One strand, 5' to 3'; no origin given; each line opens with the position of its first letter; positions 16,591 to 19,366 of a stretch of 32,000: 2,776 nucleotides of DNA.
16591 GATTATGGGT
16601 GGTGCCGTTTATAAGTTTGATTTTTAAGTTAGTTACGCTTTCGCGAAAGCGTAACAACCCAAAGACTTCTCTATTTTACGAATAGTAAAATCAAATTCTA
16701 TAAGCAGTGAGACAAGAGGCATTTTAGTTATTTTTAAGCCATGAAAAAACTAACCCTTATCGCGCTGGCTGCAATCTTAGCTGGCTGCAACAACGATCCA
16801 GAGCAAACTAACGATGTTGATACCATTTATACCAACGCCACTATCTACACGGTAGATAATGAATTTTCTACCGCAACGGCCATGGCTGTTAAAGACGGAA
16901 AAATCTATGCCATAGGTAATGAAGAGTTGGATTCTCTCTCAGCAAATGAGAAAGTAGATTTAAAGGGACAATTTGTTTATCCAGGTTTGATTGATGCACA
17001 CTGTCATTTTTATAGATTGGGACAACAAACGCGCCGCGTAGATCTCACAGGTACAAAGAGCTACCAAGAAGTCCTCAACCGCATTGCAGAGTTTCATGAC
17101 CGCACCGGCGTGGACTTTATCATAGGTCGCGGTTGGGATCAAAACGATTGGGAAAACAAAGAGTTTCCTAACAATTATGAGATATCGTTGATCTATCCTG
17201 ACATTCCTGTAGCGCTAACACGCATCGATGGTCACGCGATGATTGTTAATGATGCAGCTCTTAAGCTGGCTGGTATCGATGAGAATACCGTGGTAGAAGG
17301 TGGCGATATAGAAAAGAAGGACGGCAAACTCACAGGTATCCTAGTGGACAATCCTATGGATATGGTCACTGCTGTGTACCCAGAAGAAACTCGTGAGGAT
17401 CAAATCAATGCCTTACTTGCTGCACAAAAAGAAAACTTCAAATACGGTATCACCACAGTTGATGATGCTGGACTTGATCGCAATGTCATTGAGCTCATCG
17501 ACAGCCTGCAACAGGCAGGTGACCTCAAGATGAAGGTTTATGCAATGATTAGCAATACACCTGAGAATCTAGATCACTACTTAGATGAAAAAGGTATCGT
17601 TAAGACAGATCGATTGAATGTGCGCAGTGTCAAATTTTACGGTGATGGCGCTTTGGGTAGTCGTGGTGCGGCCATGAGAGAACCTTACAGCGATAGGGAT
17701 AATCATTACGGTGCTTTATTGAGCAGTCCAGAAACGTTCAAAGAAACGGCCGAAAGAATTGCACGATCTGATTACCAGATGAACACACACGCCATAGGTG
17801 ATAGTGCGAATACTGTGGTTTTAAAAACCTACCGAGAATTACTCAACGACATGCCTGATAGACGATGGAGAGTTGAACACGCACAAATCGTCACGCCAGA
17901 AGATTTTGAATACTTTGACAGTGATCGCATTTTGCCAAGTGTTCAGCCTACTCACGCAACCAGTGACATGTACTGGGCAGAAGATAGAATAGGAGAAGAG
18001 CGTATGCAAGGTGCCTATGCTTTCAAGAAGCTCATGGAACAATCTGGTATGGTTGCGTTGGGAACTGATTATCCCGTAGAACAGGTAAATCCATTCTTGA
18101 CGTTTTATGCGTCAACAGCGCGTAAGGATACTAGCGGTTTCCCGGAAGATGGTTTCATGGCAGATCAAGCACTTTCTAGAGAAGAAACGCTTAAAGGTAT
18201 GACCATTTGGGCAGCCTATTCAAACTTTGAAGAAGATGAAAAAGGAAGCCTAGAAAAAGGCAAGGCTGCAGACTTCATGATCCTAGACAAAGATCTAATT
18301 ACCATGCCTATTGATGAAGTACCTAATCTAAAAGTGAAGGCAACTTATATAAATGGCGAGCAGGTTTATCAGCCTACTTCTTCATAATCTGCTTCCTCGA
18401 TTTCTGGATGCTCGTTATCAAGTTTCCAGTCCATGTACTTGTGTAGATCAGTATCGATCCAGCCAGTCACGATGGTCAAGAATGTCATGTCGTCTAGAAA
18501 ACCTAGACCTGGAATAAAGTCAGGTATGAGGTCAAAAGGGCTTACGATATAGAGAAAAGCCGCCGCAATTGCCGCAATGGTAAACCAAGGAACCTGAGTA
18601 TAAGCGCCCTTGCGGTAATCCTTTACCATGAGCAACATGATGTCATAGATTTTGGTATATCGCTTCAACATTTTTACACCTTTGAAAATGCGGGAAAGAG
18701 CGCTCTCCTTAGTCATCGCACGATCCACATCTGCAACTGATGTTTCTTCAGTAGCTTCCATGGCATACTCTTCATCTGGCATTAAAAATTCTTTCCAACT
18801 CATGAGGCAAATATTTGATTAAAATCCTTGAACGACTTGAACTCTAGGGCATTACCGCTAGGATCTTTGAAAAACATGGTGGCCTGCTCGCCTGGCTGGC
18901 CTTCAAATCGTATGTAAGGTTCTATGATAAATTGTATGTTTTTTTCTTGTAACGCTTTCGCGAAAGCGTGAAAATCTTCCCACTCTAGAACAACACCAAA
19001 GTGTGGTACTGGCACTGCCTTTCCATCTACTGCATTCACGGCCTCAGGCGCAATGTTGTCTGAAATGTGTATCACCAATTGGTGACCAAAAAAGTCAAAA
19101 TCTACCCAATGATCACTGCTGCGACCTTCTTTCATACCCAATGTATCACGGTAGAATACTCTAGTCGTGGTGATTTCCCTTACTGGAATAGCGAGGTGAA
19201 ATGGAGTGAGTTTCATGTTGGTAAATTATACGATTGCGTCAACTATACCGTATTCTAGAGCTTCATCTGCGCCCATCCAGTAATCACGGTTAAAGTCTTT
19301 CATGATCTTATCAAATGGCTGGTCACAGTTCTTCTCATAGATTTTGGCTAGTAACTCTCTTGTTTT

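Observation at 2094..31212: Highly iterated 14-24 nt palindrome (core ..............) scattered through genes and spacers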

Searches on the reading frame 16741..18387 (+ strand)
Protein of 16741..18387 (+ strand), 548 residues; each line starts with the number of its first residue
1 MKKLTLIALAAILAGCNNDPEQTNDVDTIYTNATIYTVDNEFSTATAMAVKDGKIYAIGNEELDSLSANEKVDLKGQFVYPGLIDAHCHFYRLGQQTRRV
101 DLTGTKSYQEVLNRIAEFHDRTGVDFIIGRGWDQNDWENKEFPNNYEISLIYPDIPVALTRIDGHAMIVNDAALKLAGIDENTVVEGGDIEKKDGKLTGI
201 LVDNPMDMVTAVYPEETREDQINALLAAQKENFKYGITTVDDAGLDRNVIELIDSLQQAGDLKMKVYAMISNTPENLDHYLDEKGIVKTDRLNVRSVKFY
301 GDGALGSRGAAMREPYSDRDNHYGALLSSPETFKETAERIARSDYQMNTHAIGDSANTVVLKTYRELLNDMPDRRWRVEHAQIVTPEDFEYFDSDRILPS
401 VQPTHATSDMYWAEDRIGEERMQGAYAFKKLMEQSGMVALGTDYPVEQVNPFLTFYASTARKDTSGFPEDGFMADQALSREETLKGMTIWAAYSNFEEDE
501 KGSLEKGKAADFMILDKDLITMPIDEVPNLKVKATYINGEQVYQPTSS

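Call 7: search_protein_families(library=pfam, proteins=[window:16741-18387:+])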
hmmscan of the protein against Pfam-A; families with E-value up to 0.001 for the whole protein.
window:16741-18387:+ (548 aa): 2 families
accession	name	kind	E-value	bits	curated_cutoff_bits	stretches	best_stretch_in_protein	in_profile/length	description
PF07969.17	Amidohydro_3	-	8.5e-88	296.3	29.7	1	72-543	3-472/472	Amidohydrolase family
PF01979.26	Amidohydro_1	-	1.1e-16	61.5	25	1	217-542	30-345/345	Amidohydrolase family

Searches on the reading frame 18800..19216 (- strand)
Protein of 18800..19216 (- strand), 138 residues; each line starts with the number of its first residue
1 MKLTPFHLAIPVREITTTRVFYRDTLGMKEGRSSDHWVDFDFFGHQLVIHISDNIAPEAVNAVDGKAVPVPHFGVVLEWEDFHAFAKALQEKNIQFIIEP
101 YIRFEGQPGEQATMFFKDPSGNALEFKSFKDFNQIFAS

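Call 7: search_protein_families(library=pfam, proteins=[window:18800-19216:-])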
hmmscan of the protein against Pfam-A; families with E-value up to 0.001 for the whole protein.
window:18800-19216:- (138 aa): 2 families
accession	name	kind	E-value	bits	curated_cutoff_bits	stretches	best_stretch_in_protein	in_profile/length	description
PF00903.31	Glyoxalase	-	1.7e-10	41.8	20.6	1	7-126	4-121/121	Glyoxalase/Bleomycin resistance protein/Dioxygenase superfamily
PF12681.13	Glyoxalase_2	-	2.1e-05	24.9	30.1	1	10-126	6-113/118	Glyoxalase-like domain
